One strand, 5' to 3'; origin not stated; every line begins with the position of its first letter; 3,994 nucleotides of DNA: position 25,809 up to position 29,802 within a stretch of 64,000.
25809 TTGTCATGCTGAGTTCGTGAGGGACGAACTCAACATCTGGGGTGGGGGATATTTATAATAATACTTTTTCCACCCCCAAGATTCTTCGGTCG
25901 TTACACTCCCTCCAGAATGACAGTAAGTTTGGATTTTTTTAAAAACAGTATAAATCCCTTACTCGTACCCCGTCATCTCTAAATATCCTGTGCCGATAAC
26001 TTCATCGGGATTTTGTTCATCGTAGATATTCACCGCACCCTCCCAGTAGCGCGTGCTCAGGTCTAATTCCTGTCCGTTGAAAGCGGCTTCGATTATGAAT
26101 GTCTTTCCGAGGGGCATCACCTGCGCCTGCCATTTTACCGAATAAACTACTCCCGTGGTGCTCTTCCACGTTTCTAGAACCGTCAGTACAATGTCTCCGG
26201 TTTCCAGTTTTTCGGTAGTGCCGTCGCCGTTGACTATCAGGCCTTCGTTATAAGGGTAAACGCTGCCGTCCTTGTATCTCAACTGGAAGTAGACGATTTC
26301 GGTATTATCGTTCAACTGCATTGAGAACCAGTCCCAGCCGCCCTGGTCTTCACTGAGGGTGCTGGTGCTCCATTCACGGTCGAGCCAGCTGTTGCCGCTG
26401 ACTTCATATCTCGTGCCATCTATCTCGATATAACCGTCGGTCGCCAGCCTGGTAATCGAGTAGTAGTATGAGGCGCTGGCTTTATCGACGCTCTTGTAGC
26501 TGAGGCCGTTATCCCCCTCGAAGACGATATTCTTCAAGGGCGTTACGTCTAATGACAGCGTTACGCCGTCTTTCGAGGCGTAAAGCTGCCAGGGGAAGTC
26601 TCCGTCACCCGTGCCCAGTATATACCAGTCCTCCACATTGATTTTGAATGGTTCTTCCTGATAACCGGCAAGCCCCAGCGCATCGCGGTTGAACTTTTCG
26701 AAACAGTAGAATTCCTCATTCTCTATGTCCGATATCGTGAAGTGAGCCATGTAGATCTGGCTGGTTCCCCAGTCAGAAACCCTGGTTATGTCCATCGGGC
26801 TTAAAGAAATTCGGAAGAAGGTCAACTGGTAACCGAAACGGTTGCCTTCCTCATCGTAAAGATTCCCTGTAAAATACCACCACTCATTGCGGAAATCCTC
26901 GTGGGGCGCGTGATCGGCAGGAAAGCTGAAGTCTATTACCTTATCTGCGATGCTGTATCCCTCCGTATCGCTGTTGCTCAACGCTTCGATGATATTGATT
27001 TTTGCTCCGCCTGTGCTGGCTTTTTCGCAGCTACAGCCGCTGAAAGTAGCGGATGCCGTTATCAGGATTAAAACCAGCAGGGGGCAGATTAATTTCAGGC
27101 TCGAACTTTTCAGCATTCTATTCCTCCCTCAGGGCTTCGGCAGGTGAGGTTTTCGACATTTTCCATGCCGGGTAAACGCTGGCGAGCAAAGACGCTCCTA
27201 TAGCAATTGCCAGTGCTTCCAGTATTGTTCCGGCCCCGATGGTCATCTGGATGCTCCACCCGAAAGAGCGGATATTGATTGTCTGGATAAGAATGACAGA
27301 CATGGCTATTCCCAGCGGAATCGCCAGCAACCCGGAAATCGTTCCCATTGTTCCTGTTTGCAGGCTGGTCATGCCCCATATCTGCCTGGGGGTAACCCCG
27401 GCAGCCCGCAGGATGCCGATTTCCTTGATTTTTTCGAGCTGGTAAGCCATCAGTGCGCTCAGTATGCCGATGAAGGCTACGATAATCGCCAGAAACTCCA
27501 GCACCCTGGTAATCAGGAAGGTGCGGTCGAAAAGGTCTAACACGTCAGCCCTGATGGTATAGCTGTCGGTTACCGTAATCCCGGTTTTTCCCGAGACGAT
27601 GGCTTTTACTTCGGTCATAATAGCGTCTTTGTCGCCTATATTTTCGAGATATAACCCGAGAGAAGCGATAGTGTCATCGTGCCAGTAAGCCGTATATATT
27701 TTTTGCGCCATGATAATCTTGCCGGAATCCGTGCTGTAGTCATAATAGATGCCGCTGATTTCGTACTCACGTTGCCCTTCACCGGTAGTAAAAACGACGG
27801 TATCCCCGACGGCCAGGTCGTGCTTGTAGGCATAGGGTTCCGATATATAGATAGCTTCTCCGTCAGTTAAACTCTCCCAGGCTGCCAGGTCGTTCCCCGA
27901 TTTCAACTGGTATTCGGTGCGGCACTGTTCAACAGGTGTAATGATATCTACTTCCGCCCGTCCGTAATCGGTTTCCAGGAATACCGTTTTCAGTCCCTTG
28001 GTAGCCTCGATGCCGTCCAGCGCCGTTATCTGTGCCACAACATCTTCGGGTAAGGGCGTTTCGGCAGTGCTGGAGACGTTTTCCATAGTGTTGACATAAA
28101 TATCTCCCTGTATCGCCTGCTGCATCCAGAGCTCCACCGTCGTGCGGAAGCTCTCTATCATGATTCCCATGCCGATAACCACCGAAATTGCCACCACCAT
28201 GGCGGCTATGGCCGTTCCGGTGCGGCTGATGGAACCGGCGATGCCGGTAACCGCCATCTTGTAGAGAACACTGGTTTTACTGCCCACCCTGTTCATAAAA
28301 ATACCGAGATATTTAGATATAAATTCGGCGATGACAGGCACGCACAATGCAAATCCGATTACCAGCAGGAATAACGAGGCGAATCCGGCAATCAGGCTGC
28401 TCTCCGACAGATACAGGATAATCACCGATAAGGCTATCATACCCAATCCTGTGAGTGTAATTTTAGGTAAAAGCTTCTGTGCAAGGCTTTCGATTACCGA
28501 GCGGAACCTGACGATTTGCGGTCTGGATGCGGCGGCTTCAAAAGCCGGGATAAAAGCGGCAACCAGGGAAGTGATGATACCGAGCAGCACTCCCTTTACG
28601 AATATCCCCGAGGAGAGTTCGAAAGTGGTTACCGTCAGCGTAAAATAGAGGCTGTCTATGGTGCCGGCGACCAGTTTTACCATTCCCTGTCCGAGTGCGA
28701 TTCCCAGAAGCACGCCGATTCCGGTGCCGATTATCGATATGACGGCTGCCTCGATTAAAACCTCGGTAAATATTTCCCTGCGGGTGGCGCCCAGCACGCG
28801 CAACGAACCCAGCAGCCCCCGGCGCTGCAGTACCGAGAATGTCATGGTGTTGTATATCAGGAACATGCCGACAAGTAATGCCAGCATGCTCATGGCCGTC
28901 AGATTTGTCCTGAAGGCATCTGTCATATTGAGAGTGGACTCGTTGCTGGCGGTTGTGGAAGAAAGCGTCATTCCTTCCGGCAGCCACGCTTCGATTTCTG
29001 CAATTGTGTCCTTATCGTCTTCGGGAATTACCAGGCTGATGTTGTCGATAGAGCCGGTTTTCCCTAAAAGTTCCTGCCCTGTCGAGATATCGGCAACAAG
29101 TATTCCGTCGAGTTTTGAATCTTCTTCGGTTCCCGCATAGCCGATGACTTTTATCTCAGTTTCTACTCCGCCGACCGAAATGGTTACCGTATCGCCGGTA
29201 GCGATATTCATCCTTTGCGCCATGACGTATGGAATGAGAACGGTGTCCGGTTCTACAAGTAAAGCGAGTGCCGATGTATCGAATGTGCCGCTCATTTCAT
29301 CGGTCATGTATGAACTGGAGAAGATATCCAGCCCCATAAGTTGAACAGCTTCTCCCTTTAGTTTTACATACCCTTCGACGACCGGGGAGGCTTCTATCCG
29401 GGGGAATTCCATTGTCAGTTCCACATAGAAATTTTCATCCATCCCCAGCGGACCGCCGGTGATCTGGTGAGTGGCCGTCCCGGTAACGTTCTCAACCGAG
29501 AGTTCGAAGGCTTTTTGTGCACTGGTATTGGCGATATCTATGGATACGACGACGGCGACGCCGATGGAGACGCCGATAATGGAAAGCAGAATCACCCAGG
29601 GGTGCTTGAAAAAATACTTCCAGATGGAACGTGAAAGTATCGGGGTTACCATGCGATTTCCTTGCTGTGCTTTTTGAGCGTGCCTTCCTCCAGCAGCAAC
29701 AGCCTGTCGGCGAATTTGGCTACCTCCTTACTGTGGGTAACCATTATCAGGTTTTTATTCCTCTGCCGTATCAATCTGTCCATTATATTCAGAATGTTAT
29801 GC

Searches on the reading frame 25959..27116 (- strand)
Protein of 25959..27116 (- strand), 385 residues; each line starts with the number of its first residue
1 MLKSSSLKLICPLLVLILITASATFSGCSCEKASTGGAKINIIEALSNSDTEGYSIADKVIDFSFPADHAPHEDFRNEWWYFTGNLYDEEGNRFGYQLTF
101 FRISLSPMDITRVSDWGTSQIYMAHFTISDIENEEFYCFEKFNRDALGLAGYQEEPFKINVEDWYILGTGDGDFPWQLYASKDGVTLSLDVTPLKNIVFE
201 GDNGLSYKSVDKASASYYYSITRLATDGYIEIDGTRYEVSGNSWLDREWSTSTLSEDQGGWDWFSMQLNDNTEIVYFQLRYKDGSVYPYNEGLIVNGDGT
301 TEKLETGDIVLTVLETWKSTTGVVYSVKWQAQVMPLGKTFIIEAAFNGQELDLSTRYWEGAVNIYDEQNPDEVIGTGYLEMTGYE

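Call 69: search_protein_families(library=pfam, proteins=[window:25959-27116:-], max_evalue=0.00001)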
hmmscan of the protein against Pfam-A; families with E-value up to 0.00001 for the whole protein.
window:25959-27116:- (385 aa): 2 families
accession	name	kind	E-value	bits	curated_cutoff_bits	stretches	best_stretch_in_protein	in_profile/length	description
PF07143.17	CrtC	-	4.1e-57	193.9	22.5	1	78-251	2-168/168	CrtC N-terminal lipocalin domain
PF17186.10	Lipocalin_9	-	7.3e-36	123.6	26.2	1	254-384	1-131/131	Lipocalin-like domain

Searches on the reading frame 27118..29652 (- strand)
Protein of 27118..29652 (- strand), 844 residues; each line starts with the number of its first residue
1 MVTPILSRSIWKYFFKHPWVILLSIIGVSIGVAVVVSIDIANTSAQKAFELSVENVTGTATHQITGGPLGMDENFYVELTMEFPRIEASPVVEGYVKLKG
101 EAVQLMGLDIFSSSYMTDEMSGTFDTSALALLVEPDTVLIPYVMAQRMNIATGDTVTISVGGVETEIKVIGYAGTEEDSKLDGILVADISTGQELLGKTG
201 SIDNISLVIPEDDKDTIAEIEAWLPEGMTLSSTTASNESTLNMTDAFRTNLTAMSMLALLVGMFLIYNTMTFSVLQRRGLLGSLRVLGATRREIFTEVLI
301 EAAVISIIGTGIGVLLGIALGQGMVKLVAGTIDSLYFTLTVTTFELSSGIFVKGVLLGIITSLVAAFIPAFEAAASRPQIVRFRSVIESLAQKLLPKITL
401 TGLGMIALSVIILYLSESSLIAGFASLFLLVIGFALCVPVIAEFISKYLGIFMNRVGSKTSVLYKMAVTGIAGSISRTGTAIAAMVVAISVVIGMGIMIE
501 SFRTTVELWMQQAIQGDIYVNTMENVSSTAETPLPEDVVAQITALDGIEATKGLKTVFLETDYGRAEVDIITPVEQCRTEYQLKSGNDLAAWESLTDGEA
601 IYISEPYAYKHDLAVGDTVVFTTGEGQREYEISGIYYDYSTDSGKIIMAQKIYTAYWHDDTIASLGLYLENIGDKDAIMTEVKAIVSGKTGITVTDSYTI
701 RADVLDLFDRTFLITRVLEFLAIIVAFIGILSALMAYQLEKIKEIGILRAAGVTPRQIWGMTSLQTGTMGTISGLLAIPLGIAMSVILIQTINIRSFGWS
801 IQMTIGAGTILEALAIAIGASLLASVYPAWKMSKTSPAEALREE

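Call 69: search_protein_families(library=pfam, proteins=[window:27118-29652:-], max_evalue=0.00001)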
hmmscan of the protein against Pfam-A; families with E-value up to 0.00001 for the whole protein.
window:27118-29652:- (844 aa): 2 families
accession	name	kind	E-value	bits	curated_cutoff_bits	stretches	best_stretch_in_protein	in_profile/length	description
PF02687.27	FtsX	-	2.5e-32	111.9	25.5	2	720-837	5-120/120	FtsX-like permease C-terminal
PF12704.14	MacB_PCD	-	2.5e-14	54.5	27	2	22-211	2-193/207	MacB-like periplasmic core domain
